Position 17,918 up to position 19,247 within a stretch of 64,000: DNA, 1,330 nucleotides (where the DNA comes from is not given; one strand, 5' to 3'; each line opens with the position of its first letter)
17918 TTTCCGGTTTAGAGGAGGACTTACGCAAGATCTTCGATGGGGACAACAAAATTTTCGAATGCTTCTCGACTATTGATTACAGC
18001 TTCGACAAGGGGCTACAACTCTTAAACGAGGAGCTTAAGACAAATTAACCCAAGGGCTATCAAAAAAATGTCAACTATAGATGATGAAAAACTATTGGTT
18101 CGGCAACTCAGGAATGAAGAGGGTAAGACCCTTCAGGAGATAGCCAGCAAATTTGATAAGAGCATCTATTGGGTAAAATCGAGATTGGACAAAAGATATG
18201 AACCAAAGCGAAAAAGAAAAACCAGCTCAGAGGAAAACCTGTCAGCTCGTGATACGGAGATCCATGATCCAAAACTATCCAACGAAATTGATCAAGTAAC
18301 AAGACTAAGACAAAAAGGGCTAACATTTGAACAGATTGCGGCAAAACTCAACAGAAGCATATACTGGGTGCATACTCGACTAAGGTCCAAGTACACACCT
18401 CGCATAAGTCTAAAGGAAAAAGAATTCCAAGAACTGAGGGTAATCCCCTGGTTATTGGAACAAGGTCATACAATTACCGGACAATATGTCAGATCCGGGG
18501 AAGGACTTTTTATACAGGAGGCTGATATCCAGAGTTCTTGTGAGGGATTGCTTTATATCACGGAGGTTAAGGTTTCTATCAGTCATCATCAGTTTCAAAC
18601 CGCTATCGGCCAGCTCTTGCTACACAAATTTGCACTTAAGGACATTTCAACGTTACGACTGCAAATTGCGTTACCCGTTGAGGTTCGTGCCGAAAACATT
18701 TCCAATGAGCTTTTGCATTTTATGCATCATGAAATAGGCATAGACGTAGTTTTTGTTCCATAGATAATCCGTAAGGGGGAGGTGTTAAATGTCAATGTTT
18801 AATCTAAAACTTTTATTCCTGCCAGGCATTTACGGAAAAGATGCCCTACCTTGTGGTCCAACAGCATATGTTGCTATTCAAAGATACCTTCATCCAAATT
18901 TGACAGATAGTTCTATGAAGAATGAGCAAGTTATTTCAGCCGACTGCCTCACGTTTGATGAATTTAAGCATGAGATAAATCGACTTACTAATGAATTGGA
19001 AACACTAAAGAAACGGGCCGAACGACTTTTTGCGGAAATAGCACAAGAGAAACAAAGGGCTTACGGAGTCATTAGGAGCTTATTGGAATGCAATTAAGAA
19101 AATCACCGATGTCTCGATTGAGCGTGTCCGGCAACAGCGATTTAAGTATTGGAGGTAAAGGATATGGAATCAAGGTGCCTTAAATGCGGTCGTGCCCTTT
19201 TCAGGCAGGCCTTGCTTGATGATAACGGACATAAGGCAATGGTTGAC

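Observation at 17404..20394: AT-rich five-gene operon with two different PD-(D/E)xK nuclease-fold proteins, a tandem-RHH protein and a Zn ribbon: candidate uncharacterised defence or addiction module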

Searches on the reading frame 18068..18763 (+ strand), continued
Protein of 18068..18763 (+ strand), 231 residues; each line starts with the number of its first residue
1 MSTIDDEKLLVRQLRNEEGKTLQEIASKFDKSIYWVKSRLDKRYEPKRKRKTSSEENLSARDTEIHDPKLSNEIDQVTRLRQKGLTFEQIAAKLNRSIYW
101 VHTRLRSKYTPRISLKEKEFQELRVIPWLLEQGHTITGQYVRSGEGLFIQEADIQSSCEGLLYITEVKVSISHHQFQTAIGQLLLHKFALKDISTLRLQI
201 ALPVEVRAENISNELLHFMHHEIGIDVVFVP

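Call 45: find_related_loci(query=A3, collection=viral_contigs, flank=5000)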
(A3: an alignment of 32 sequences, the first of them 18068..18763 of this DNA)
Query A3 (231 aa) in viral_contigs; peptide patterns used: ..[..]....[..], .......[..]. (x = any residue, [..] = any of these).
6 stretches matched a pattern; 1 encode a relative of the query (tblastn E <= 1e-3); 1 distinct loci.
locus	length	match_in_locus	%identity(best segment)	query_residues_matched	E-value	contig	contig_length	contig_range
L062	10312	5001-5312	39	128-230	9e-14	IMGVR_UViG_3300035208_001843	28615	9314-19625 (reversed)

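Call 51: search_protein_families(library=pfam, alignment_id=A4, max_evalue=0.0001)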
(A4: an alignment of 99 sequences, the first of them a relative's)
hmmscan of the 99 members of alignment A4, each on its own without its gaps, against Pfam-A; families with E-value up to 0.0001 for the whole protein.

A. member 1, L019:68-796:+ (242 aa): 0 families

B. families by the number of members that match (of 99 scanned): 98 families (the first 25 are shown)
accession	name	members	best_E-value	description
PF18863.6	AbiJ_NTD4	3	1.1e-12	AbiJ N-terminal domain 4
PF00881.29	Nitroreductase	2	5.7e-32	Nitroreductase family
PF00383.29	dCMP_cyt_deam_1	2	7.6e-24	Cytidine and deoxycytidylate deaminase zinc-binding region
PF14437.12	MafB19-deam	2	3.8e-21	MafB19-like deaminase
PF00271.37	Helicase_C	2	3.2e-14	Helicase conserved C-terminal domain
PF13676.11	TIR_2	2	8.9e-13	TIR domain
PF14512.11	TM1586_NiRdase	2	3.3e-08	Putative TM nitroreductase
PF00132.30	Hexapep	2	4.5e-08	Bacterial transferase hexapeptide (six repeats)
PF02867.20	Ribonuc_red_lgC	1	1.5e-135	Ribonucleotide reductase, barrel domain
PF14311.12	DUF4379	1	7e-98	Probable Treble clef zinc finger domain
PF05343.19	Peptidase_M42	1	3.7e-92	M42 glutamyl aminopeptidase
PF09520.16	RE_TdeIII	1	3.8e-92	Type II restriction endonuclease, TdeIII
PF00834.25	Ribul_P_3_epim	1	8.4e-83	Ribulose-phosphate 3 epimerase family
PF01715.23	IPPT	1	1.2e-82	IPP transferase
PF00378.25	ECH_1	1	8.3e-72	Enoyl-CoA hydratase/isomerase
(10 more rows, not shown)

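Call 52: search_protein_families(library=padloc, alignment_id=A4, max_evalue=0.00001)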
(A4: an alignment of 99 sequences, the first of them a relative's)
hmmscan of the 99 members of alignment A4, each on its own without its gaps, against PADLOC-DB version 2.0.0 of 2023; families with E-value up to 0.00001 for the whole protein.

A. member 1, L019:68-796:+ (242 aa): 0 families

B. families by the number of members that match (of 99 scanned): 141 families (the first 25 are shown)
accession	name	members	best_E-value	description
PDLC04995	PDC-S32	3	1.4e-60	-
PDLC03825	spbK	2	8.3e-37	-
PDLC02373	dCTPase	2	3.1e-29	-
PDLC04134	mad2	2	3.6e-16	mads_2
PDLC03249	MTase_II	1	8.7e-231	Type II methyltransferase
PDLC04807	PDC-S02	1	1.1e-135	-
PDLC04810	PDC-S02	1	8.6e-92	-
PDLC04803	PDC-S02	1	1.5e-90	-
PDLC04795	PDC-S02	1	1.3e-89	-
PDLC04831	PDC-S02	1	8.1e-86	-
PDLC04822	PDC-S02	1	6e-83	-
PDLC04593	PDC-M35A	1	1.2e-75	-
PDLC04820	PDC-S02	1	3.8e-75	-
PDLC04827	PDC-S02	1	3.1e-73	-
PDLC03047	REase_I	1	3.5e-59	Type I restriction enzyme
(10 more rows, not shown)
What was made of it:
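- Closest known: Type IV / solitary restriction endonucleases such as Mrr. Same: The g2 family lies in defence islands next to R-M and Abi genes (calls 51, 52).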

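Call 66: predict_structure(alignment_id=A3)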
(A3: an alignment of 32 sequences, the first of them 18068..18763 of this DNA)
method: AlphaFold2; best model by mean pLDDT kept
length: 231 residues; sequences in the alignment: 32
mean_pLDDT: 82.3   pTM: 0.51
mean pLDDT of the five models: 82.3, 80.5, 79.5, 79.3, 77.9
residues with pLDDT >= 90: 92; 70-90: 99; 50-70: 25; < 50: 15
segments of 3 or more residues with pLDDT < 50: 50-52, 54-62
pLDDT, mean of each block of 10 residues (from residue 1): 79 90 91 89 64 44 63 87 88 84 69 71 95 92 72 92 93 84 88 89 81 90 94 90
secondary structure, 60 per line:
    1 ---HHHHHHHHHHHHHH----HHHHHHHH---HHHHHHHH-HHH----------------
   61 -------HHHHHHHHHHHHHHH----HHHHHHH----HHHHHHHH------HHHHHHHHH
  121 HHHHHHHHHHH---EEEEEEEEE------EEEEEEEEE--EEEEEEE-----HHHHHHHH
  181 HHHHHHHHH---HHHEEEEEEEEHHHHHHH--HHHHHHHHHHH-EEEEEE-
elements in order: H4-17 H22-29 H33-40 H68-82 H87-93 H98-105 H112-131 E135-143 E150-158 E161-167 H173-189 E196-203 H204-210 H213-223 E225-230
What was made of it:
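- On PD-(D/E)xK nuclease superfamily (g2 C-terminal domain): The AF2 model shows H112-131, E135-143, E150-158, E161-167, H173-189 and E196-203, with pLDDT of about 84-95 over most of the domain (call 66).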

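Call 69: fold_search(model_id=the predicted structure, library=pdb)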
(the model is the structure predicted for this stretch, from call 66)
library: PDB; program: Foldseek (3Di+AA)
matches with E <= 10: 1014; with E <= 0.001: 1
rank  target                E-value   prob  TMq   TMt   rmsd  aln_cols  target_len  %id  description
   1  2okf_A                2.8e-04  1.00  0.40  0.67   3.0       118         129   22  CRYSTAL STRUCTURE OF A FDXN ELEMENT EXCISION CONTROLLING FACTOR PROTEIN (AVA_3312) FROM ANABAENA VARIABILIS AT 1.60 A  (released 2007-01-30)
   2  1y88                  1.4e-03  1.00  0.33  0.41   3.3       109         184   18  Crystal Structure of Protein of Unknown Function AF1548 (released 2004-12-21)
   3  3fov                  2.1e-03  1.00  0.22  0.47   5.4        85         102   20  Crystal structure of protein RPA0323 of unknown function from Rhodopseudomonas palustris (released 2009-01-13)
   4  8iby_C                3.3e-03  1.00  0.31  0.11   5.2       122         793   13  Structure of R2 with 5'ORF (released 2023-09-20)
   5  8gh6_A                4.2e-03  1.00  0.30  0.09   6.6       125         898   14  Bombyx mori R2 retrotransposon initiating target-primed reverse transcription (released 2023-04-05)
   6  8ibz_C                8.5e-03  1.00  0.33  0.11   5.0       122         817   14  Structure of R2 with 5'ORF and 3'UTR (released 2023-09-20)
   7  6p4w_B                1.3e-02  0.97  0.28  0.19   5.7       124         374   10  XPB helicase in a complex with truncated Bax1 from Sulfurisphaera tokodaii at 2.96 Angstrom resolution (released 2020-06-03)
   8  9u49_A                1.6e-02  0.99  0.32  0.20   4.2       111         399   10  crystal structure of Cdn1 in complex with cA4 (released 2026-02-04)
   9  9nxx_B                1.7e-02  0.98  0.30  0.20   8.2       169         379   13  LmuA_conformation 1 (released 2025-12-17)
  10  1xmx                  1.8e-02  0.90  0.31  0.20   9.8       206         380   12  Crystal structure of protein VC1899 from Vibrio cholerae (released 2004-11-16)
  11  8gy8_A                2.2e-02  0.92  0.26  0.18   6.1       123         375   10  The structure of Bax1 from Pyrococcus furiosus (released 2023-09-27)
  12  5liq_B                2.3e-02  0.97  0.24  0.11   3.9        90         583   16  The structure of C160S,C508S,C578S mutant of Nt.BspD6I nicking endonuclease at 0.185 nm resolution . (released 2017-08-02)
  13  7vsr_M                2.5e-02  0.96  0.25  0.20   5.3       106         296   18  Structure of McrBC (stalkless mutant) (released 2023-02-15)
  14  7oeb_L                2.6e-02  0.89  0.23  0.05  13.4       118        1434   16  Lassa virus L protein bound to 3' promoter RNA (well-resolved endonuclease) [3END-ENDO] (released 2021-12-01)
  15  5liz                  2.8e-02  0.96  0.24  0.11   3.9        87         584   15  The structure of Nt.BspD6I nicking endonuclease with all cysteines mutated by serine residues at 0.19 nm resolution . (released 2017-08-02)
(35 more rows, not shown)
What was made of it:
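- On PD-(D/E)xK nuclease superfamily (g2 C-terminal domain): Foldseek gives XisH at 2.8e-4 and AF1548 at 1.4e-3, both with probability 1.00 (call 69).
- Closest known: XisH. Same: The C-terminal domain of g2 superposes on XisH (Foldseek 2.8e-4, TM 0.67 on the target, rmsd 3.0 A over 118 columns; call 69).
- Checked: Foldseek gives XisH 2okf at 2.8e-4 and AF1548 at 1.4e-3 (call 69).
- Its structural neighbours include the R2 retrotransposon endonuclease and XisH (call 69).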

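Call 84: search_protein_families(library=padloc, alignment_id=A3, max_evalue=0.01)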
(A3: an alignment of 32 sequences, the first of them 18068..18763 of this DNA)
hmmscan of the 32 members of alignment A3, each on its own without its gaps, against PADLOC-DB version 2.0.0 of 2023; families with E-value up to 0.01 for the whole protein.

A. member 1, window:18068-18763:+ (231 aa): 0 families

B. families by the number of members that match (of 32 scanned): 5 families
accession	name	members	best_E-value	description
PDLC01851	CARF3--CARF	1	8.8e-05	-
PDLC03422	REase_II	1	0.0017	Type II restriction enzyme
PDLC03668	Control_protein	1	0.0022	control protein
PDLC01968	CARF_PDDEXK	1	0.0055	-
PDLC04133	mad1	1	0.0074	mads_1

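Call 89: search_dna_similar(query=window:18068-18763:+, collection=plasmids, mode=protein, max_evalue=0.001, max_rows=15)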
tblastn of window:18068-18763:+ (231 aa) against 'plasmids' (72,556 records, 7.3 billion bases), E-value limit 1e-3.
No match.

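Call 91: search_dna_similar(query=window:18068-18763:+, collection=phages, mode=protein, max_evalue=0.001, max_rows=15)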
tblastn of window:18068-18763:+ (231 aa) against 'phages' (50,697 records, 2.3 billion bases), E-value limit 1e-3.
No match.
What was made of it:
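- There are no full-length relatives in viral, phage or plasmid collections; the only viral hit covers just the nuclease domain (calls 45, 89, 91).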

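Call 100: find_encoding_contigs(protein=P0139, flank=6000, max_places=4)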
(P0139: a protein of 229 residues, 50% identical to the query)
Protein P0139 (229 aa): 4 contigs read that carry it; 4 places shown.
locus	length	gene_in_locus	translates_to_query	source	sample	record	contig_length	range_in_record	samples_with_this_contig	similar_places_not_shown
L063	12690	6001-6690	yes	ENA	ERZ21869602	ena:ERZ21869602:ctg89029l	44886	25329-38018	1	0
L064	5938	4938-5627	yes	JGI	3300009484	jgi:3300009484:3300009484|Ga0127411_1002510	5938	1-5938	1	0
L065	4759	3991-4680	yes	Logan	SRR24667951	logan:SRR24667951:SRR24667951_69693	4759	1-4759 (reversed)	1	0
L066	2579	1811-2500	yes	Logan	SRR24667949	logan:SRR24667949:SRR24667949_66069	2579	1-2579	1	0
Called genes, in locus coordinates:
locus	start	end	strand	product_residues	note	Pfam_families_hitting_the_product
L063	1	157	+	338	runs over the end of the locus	PF14319:Zn_Tnp_IS91, PF04986:Y2_Tnp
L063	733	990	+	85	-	-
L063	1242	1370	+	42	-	-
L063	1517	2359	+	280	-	PF10544:T5orf172, PF13455:MUG113, PF01396:Zn_ribbon_Top1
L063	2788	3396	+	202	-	-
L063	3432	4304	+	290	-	PF01209:Ubie_methyltran, PF13847:Methyltransf_31, PF08241:Methyltransf_11, PF08242:Methyltransf_12 (weak), PF13649:Methyltransf_25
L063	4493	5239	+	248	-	PF13365:Trypsin_2 (weak)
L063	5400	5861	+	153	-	PF07929:PRiA4_ORF3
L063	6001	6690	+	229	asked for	PF04545:Sigma70_r4 (faint), PF13384:HTH_23 (faint), PF13936:HTH_38 (faint), PF08281:Sigma70_r4_2 (faint), PF21212:Dimerisation2-like_dom (faint)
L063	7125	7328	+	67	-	-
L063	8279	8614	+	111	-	PF01381:HTH_3, PF12844:HTH_19 (weak)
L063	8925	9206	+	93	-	PF02604:PhdYeFM_antitox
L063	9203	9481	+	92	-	PF05016:ParE_toxin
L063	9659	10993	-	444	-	PF13546:DDE_5, PF04693:DDE_Tnp_2, PF01609:DDE_Tnp_1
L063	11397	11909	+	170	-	-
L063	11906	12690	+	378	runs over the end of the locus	PF02321:OEP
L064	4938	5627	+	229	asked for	PF04545:Sigma70_r4 (faint), PF13384:HTH_23 (faint), PF13936:HTH_38 (faint), PF08281:Sigma70_r4_2 (faint), PF21212:Dimerisation2-like_dom (faint)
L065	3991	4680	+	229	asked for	PF04545:Sigma70_r4 (faint), PF13384:HTH_23 (faint), PF13936:HTH_38 (faint), PF08281:Sigma70_r4_2 (faint), PF21212:Dimerisation2-like_dom (faint)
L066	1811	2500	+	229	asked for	PF04545:Sigma70_r4 (faint), PF13384:HTH_23 (faint), PF13936:HTH_38 (faint), PF08281:Sigma70_r4_2 (faint), PF21212:Dimerisation2-like_dom (faint)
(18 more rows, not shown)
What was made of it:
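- L063 adds IS elements and Phd/ParE (call 100).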

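Call 102: fold_search(model_id=the predicted structure, library=viral)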
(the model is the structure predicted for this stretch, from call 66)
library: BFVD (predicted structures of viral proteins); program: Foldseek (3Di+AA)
matches with E <= 10: 1208; with E <= 0.001: 9
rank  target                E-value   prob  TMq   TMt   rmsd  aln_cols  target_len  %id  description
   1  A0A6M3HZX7            1.5e-04  1.00  0.37  0.66   4.9       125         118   18  (no name in the UniProt tables at hand)
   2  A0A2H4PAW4            1.9e-04  1.00  0.37  0.14  17.2       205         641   14  (no name in the UniProt tables at hand)
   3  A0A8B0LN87            2.8e-04  1.00  0.33  0.48   5.1       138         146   17  Uncharacterized protein [uncultured archaeal virus]
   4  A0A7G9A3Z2            6.8e-04  1.00  0.34  0.27   3.8       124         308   14  Uncharacterized protein [Bacteriophage sp.]
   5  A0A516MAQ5            6.8e-04  1.00  0.30  0.28  11.8       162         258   10  (no name in the UniProt tables at hand)
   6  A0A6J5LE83            7.2e-04  0.99  0.25  0.31  13.0       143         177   17  PD-(D/E)XK nuclease superfamily [uncultured Caudovirales phage]
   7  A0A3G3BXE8            7.7e-04  0.87  0.21  0.17  20.5       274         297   12  (no name in the UniProt tables at hand)
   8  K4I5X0                8.2e-04  1.00  0.35  0.38   5.3       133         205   16  Uncharacterized protein [Salmonella phage STML-198]
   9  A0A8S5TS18            9.9e-04  0.89  0.25  0.16  22.5       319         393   13  Endonuclease-like protein [Siphoviridae sp. ctEw721]
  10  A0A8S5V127            1.7e-03  0.82  0.24  0.19  15.5       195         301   17  Endonuclease I [Siphoviridae sp. ct3r22]
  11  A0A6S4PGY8            2.0e-03  1.00  0.30  0.37   6.2       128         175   12  Endonuclease [uncultured phage_MedDCM-OCT-S39-C11]
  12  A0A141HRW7            2.2e-03  0.97  0.17  0.23  15.8       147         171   18  (no name in the UniProt tables at hand)
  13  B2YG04                2.9e-03  0.99  0.29  0.39  11.4       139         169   12  PD-(D/E)XK endonuclease-like domain-containing protein [Musca hytrovirus(isolate Musca domestica/United States/Boucias/-)]
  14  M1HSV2                2.9e-03  0.99  0.29  0.21   8.4       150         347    9  (no name in the UniProt tables at hand)
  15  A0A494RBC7            3.3e-03  1.00  0.35  0.53   6.3       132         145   11  (no name in the UniProt tables at hand)
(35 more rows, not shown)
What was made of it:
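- On PD-(D/E)xK nuclease superfamily (g2 C-terminal domain): The viral library also returns PD-(D/E)xK proteins (call 102).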

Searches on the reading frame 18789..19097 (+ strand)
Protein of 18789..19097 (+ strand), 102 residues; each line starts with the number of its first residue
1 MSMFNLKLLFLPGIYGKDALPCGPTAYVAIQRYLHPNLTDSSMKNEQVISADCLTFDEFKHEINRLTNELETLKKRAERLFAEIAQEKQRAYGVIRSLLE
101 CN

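Call 3: search_protein_families(library=pfam, proteins=[window:18789-19097:+], max_evalue=1)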
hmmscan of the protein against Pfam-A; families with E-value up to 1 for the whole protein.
window:18789-19097:+ (102 aa): 6 families
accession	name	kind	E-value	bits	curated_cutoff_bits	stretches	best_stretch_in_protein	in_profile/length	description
PF04977.20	DivIC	-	0.0018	18.5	28.9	1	55-88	18-51/80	Septum formation initiator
PF16526.10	CLZ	-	0.0044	17.8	26.7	1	57-89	27-59/71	C-terminal leucine zipper domain of cyclic nucleotide-gated channels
PF00562.33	RNA_pol_Rpb2_6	-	0.023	14.3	23.4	1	15-92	61-133/373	RNA polymerase Rpb2, domain 6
PF19697.4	Atg11_middle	-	0.03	15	26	1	58-90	46-78/79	Atg11 middle domain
PF18035.6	Bap31_Bap29_C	-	0.075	13.5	30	1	58-83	5-30/52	Bap31/Bap29 cytoplasmic coiled-coil domain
PF18210.6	Knl1_RWD_C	-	0.16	12.5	27.8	1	59-89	2-31/151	Knl1 RWD C-terminal domain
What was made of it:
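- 18789..19097 (+): g3: 102-aa protein with a C-terminal coiled coil and no known domain. It accompanies g2 only in close relatives. Only coiled-coil noise in Pfam (call 3).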

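Call 4: search_protein_families(library=padloc, proteins=[window:18789-19097:+], max_evalue=1)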
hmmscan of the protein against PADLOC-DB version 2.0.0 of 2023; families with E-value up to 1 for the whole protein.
window:18789-19097:+ (102 aa): 3 families
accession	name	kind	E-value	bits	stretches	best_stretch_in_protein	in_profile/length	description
PDLC00253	LmuB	-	0.0014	15.3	1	43-89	210-256/567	AAA ATPase domain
PDLC03860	LmuB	-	0.0075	12.9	1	54-90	222-258/565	-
PDLC04161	HEC-07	-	0.021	11.7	1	50-93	329-372/553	-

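Call 5: search_protein_families(library=ncbifam, proteins=[window:18789-19097:+], max_evalue=1)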
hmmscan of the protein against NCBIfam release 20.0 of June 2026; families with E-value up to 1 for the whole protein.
window:18789-19097:+ (102 aa): 1 family
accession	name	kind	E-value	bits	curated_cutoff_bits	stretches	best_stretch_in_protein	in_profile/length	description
NF010757.0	PRK14160.1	equivalog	0.016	14.6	184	1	39-90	46-97/211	nucleotide exchange factor GrpE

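Call 6: search_protein_families(library=phrogs, proteins=[window:18789-19097:+], max_evalue=1)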
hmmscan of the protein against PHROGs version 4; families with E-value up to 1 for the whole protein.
window:18789-19097:+ (102 aa): 11 families
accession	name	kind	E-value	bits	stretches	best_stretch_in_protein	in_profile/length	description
phrog_11761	-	unknown function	0.0052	17.8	1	40-97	5-63/110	-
phrog_23521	-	unknown function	0.028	15.4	1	42-91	85-129/140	-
phrog_1399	-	unknown function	0.063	14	1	55-88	16-49/58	-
phrog_24256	-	unknown function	0.08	13.9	1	25-87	13-76/118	-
phrog_8369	-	other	0.09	13.8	1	43-86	45-96/192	hol-like chemotaxis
phrog_3671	-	unknown function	0.11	13.7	1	54-92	43-81/87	-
phrog_17749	-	unknown function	0.12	13.8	1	58-92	13-47/74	-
phrog_29888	-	unknown function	0.12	13.4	1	54-89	34-69/91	-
phrog_95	-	integration and excision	0.12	11.9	1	55-89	484-517/651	integrase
phrog_10610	-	unknown function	0.16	13.2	1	53-78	35-60/68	-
phrog_29846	-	unknown function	0.49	12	0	75-92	41-58/62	-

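Call 88: find_related_loci(query=window:18789-19097:+, collection=viral_contigs, flank=3000)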
Query window:18789-19097:+ (102 aa) in viral_contigs; peptide patterns used: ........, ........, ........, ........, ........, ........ (x = any residue, [..] = any of these).
21 stretches matched a pattern, but none encodes a relative of the query by tblastn (E <= 1e-3).
